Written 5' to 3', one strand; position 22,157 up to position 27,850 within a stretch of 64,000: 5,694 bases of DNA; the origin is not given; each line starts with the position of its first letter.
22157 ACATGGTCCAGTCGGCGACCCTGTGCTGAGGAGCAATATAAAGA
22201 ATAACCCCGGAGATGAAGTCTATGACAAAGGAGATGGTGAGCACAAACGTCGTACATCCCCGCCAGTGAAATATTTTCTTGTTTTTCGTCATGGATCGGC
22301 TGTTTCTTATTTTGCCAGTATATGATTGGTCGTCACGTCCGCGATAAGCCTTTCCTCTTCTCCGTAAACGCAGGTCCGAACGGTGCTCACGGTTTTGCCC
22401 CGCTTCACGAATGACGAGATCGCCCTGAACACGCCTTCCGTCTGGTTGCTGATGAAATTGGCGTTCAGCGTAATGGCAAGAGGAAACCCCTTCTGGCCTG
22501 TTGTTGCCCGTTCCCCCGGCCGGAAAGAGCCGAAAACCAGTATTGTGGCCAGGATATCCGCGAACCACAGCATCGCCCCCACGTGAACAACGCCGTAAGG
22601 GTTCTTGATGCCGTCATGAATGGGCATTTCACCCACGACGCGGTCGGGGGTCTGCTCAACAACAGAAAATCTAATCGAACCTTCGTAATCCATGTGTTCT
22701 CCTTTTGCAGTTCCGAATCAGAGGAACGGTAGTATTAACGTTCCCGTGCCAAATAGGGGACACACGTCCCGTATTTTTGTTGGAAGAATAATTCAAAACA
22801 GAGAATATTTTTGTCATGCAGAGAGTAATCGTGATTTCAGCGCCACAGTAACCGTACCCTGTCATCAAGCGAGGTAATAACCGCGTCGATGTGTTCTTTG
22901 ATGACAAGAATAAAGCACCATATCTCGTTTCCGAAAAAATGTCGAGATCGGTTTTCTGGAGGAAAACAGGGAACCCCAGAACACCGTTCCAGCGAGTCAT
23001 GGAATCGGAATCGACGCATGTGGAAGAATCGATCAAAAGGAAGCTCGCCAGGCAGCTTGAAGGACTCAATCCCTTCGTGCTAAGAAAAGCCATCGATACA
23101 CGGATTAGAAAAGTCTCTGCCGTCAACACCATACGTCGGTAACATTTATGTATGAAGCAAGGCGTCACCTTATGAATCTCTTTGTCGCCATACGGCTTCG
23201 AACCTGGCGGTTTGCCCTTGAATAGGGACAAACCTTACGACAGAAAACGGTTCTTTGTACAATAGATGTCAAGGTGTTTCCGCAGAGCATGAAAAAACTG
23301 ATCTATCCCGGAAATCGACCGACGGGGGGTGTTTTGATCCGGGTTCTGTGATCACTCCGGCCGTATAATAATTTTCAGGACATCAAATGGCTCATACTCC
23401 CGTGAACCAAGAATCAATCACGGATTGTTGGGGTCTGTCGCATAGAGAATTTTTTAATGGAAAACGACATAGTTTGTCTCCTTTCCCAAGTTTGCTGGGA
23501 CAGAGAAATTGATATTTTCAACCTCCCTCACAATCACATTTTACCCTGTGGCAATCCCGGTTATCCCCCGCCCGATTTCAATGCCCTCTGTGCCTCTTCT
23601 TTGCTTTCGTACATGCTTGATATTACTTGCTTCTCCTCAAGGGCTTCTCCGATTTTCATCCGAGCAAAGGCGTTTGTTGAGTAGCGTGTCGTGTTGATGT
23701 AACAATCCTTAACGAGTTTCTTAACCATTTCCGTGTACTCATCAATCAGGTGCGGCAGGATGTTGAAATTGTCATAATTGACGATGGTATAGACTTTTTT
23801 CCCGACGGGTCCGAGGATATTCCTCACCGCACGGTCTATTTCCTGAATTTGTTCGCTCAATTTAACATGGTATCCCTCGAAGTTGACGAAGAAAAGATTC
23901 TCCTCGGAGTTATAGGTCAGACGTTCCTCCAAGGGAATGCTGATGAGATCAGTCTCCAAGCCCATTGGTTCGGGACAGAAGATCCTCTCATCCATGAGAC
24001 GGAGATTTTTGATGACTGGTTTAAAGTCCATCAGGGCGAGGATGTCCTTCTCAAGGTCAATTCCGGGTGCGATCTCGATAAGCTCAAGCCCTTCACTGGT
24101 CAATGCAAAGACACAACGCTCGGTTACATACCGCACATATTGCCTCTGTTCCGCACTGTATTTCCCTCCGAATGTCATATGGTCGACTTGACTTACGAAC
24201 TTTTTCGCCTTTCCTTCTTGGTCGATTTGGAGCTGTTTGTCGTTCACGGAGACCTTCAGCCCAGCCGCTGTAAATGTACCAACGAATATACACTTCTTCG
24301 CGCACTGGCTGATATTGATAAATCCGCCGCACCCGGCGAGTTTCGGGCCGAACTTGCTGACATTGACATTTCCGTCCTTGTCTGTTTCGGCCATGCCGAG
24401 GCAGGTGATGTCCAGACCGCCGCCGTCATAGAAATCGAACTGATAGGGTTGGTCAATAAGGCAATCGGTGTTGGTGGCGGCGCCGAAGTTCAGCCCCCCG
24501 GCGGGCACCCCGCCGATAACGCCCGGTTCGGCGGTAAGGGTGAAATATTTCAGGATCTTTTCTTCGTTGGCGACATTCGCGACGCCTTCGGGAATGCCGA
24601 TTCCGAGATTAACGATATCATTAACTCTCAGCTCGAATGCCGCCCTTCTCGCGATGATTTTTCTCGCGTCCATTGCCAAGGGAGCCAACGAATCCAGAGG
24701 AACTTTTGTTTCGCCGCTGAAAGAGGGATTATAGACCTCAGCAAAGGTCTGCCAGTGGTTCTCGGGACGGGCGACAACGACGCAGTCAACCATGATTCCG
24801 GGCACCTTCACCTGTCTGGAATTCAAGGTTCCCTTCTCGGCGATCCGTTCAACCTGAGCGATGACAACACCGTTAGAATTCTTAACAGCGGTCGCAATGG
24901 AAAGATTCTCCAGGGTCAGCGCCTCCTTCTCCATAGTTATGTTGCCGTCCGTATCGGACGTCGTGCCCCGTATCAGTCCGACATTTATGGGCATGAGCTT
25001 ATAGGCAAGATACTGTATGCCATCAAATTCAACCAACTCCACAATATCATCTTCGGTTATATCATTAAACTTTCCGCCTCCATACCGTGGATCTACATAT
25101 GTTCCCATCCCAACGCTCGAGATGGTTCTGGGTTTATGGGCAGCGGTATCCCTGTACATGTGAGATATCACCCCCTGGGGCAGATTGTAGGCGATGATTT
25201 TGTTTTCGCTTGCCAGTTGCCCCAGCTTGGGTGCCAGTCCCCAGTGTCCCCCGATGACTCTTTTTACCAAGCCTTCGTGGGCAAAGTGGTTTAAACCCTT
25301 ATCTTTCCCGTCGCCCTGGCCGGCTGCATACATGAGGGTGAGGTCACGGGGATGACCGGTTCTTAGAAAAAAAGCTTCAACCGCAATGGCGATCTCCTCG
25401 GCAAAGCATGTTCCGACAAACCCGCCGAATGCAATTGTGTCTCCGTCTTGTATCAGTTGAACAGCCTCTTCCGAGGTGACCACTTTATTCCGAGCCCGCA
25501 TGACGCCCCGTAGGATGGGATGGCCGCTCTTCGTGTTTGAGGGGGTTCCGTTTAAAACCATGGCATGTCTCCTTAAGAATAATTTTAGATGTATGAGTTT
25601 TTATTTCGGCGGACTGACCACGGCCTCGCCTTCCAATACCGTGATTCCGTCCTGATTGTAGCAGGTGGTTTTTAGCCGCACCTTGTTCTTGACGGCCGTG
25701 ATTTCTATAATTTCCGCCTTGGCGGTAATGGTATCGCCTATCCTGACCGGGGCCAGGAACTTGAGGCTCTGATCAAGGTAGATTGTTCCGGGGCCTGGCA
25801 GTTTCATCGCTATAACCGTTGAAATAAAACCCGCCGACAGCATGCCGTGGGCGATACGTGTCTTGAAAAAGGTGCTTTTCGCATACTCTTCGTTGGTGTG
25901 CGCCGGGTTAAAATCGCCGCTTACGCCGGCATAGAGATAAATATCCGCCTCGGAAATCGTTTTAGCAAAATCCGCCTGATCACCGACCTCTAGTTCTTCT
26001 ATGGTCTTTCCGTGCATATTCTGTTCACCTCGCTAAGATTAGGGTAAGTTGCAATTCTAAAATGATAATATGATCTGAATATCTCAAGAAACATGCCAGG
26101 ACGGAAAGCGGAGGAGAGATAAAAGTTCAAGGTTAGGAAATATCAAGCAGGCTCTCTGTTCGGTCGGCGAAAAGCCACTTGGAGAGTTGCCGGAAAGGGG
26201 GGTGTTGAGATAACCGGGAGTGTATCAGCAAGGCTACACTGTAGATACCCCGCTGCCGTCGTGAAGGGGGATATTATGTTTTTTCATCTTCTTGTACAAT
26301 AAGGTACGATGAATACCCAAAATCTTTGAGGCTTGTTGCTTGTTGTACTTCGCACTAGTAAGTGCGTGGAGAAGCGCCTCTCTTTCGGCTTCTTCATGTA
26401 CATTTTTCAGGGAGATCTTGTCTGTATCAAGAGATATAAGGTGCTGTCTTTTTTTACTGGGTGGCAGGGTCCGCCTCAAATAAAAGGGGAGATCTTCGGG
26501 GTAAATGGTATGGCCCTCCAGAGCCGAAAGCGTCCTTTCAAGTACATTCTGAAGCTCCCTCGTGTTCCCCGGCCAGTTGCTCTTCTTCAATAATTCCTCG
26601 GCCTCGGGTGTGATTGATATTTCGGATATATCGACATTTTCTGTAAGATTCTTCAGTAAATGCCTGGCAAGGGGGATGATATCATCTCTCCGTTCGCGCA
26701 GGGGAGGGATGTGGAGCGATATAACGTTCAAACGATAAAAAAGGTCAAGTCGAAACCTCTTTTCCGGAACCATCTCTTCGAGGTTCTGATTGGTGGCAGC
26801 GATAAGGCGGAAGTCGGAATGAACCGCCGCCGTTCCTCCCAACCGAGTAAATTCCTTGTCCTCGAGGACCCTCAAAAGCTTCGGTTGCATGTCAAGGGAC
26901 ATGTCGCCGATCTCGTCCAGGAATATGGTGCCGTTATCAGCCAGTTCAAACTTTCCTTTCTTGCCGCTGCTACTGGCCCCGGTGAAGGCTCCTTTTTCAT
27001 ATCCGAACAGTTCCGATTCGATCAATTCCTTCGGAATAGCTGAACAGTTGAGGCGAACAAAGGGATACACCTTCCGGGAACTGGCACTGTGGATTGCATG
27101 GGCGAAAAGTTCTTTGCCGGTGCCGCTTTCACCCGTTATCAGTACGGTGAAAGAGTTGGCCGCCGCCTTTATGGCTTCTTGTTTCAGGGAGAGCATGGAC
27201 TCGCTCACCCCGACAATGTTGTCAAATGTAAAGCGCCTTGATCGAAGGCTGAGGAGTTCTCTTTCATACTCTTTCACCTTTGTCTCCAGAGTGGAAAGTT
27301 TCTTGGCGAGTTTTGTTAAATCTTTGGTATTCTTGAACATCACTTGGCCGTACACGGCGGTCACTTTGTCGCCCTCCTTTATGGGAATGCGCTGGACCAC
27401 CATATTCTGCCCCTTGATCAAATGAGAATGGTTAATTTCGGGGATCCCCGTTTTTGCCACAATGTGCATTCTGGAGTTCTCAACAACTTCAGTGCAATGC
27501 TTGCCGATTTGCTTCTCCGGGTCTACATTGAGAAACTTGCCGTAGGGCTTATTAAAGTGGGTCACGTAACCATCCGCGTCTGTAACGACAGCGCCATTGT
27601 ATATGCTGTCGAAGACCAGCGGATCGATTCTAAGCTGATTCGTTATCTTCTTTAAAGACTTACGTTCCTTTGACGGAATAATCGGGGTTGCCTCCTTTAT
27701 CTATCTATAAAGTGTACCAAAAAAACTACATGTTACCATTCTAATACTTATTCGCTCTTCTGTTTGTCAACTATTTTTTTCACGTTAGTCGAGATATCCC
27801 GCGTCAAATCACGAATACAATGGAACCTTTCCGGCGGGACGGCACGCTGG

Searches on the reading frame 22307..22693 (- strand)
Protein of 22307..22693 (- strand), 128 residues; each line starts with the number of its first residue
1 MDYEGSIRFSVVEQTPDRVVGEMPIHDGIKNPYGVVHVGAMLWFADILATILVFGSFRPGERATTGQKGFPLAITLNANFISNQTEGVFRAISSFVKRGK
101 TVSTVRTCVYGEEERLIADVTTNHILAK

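Call 15: search_protein_families(library=pfam, proteins=[window:22307-22693:-], max_evalue=0.001)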
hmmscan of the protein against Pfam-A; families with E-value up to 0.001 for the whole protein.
window:22307-22693:- (128 aa): 2 families
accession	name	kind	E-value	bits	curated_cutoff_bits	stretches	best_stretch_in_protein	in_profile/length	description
PF03061.28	4HBT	-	1e-05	26.2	20.6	1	33-117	1-78/79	Thioesterase superfamily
PF14539.12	DUF4442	-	0.00094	19.8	25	0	3-62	15-74/132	Domain of unknown function (DUF4442)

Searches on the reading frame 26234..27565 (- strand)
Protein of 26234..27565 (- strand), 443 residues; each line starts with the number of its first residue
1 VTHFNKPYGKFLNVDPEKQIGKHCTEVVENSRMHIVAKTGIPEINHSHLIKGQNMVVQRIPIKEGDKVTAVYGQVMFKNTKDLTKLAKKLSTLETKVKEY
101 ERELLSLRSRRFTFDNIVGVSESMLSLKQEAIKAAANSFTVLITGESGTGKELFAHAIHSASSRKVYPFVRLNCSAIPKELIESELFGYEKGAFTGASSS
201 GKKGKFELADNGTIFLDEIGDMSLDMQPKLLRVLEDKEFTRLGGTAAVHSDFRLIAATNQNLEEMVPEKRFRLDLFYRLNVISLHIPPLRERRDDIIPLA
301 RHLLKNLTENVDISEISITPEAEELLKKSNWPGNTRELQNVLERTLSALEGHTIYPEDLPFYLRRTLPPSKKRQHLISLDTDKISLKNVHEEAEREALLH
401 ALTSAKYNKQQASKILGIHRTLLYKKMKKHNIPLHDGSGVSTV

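Call 15: search_protein_families(library=pfam, proteins=[window:26234-27565:-], max_evalue=0.001)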
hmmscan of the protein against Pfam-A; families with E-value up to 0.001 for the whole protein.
window:26234-27565:- (443 aa): 9 families
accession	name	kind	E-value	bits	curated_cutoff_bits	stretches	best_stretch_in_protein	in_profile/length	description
PF00158.32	Sigma54_activat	-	2.3e-69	232.8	20.2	1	117-284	1-167/168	Sigma-54 interaction domain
PF25601.1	AAA_lid_14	-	3.6e-21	75.2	27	1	290-373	1-84/87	AAA+ ATPase lid domain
PF14532.12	Sigma54_activ_2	-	6.9e-21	75.4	25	1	118-289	1-138/138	Sigma-54 interaction domain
PF02954.25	HTH_8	-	7.3e-11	42.1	22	1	391-430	3-42/42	Bacterial regulatory protein, Fis family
PF07728.20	AAA_5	-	2.2e-08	34.6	22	1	141-261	2-124/139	AAA domain (dynein-related subfamily)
PF01078.27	Mg_chelatase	-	5.3e-08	33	20.3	1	192-260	88-158/207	Magnesium chelatase, subunit ChlI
PF00004.35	AAA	-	6.5e-08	33.5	21.2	1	141-274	1-124/131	ATPase family associated with various cellular activities (AAA)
PF07724.20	AAA_2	-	1.5e-06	28.8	27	1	139-268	4-133/166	AAA domain (Cdc48 subfamily)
PF00493.29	MCM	-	0.00079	19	23.3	0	137-263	56-176/224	MCM P-loop domain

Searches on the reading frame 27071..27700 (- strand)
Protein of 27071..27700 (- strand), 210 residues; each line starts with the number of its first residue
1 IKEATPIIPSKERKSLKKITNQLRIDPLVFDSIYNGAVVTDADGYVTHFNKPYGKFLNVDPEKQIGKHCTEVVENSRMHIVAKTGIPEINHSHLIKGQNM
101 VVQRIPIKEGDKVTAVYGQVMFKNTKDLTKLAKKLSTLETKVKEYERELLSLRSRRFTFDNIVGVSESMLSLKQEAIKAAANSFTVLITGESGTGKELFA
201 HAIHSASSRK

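Call 71: search_protein_families(library=pfam, proteins=[window:27071-27700:-], max_evalue=0.01)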
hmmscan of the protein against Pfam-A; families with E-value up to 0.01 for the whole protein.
seq(210 aa): 5 families
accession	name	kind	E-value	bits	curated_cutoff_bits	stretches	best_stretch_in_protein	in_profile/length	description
PF00158.32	Sigma54_activat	-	1.2e-10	41.7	20.2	1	162-210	1-49/168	Sigma-54 interaction domain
PF14532.12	Sigma54_activ_2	-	1.3e-06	29.1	25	1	163-209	1-47/138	Sigma-54 interaction domain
PF13426.13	PAS_9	-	0.00052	20.7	27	1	36-110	3-87/103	PAS domain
PF00989.32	PAS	-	0.0024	18.3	22.6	1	30-80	7-60/113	PAS fold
PF08448.16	PAS_4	-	0.0027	18.4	23.1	1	30-76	1-47/110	PAS fold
